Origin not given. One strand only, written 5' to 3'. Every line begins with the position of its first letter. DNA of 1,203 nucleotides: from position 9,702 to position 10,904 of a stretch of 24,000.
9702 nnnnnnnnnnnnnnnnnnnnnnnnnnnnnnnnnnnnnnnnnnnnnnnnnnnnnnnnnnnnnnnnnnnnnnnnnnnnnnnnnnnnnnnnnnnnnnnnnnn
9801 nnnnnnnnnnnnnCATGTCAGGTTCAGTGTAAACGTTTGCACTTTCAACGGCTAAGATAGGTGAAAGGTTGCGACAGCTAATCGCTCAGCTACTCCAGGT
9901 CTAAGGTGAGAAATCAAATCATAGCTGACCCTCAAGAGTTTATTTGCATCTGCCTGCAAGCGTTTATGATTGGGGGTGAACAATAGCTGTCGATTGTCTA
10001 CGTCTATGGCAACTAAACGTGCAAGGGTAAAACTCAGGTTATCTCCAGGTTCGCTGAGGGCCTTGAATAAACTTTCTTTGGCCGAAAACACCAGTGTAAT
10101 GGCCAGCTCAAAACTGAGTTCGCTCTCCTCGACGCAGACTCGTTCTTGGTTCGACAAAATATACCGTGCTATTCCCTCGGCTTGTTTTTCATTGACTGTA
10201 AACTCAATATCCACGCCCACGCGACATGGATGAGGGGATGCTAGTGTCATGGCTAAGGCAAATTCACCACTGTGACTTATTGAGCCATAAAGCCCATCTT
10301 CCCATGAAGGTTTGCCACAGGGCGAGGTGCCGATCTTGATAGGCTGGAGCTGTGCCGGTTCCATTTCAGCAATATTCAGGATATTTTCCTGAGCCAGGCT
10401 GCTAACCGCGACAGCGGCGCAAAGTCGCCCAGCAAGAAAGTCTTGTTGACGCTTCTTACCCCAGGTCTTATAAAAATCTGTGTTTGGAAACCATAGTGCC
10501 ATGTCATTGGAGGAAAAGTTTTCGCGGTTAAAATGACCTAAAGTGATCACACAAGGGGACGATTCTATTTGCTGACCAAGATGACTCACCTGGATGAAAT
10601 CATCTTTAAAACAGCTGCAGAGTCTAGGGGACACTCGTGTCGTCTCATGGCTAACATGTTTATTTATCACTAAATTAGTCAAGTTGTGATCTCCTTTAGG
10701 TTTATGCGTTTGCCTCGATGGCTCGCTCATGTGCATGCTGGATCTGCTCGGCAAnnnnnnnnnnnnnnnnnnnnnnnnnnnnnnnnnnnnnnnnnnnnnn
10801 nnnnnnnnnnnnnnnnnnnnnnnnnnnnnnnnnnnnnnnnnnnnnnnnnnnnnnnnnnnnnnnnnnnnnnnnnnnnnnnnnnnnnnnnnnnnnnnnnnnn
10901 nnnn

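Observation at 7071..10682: LuxR / X / LuxI quorum-sensing locus abutting the biosynthetic operon tail-to-tail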

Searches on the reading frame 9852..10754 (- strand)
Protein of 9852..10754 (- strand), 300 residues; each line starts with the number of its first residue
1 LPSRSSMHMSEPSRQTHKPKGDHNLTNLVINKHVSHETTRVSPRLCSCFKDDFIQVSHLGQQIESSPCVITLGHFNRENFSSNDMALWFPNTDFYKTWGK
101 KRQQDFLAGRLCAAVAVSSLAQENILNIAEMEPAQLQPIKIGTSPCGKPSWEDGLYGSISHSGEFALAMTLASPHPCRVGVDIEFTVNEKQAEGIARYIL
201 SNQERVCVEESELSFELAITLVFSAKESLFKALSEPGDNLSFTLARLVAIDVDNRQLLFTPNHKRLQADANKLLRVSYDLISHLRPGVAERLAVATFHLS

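Call 4: search_protein_families(library=pfam, proteins=[window:9852-10754:-], max_evalue=0.01)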
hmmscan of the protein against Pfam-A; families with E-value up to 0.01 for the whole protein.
window:9852-10754:- (300 aa): 2 families
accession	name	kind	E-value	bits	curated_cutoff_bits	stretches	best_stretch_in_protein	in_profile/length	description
PF17837.6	4PPT_N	-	3.1e-12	46.8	27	1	100-169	11-66/68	4'-phosphopantetheinyl transferase N-terminal domain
PF01648.25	ACPS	-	1.3e-11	44.9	25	1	178-262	1-91/111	4'-phosphopantetheinyl transferase superfamily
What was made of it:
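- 9852..10754 (-): EntD-type 4'-phosphopantetheinyl transferase, last gene of the tetronate operon (true start uncertain). Pfam 4PPT_N and ACPS (call 4).
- Checked: The PPTase ORF 9852-10754(-) matches 4PPT_N and ACPS (call 4).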

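Call 13: search_protein_families(library=ncbifam, proteins=[window:9852-10754:-], max_evalue=0.1)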
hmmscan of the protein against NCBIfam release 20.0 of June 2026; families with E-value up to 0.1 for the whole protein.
window:9852-10754:- (300 aa): 4 families
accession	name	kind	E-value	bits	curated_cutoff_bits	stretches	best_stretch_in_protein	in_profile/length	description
NF007604.0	PRK10251.1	equivalog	6.3e-29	101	169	1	74-251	22-178/209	enterobactin synthase subunit EntD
NF042923.1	4PPT_Npt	exception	6.9e-07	28.8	370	1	100-233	37-154/223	4'-phosphopantetheinyl transferase Npt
NF050105.1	4PPT_PptT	exception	9.4e-07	28.4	365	1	100-233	40-156/220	4'-phosphopantetheinyl transferase PptT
TIGR00556.1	pantethn_trn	domain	4.5e-06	26.8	45.35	1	179-242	5-75/128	phosphopantetheine--protein transferase domain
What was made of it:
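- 9852..10754 (-): NCBIfam EntD 6.3e-29, below its cut-off (call 13).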
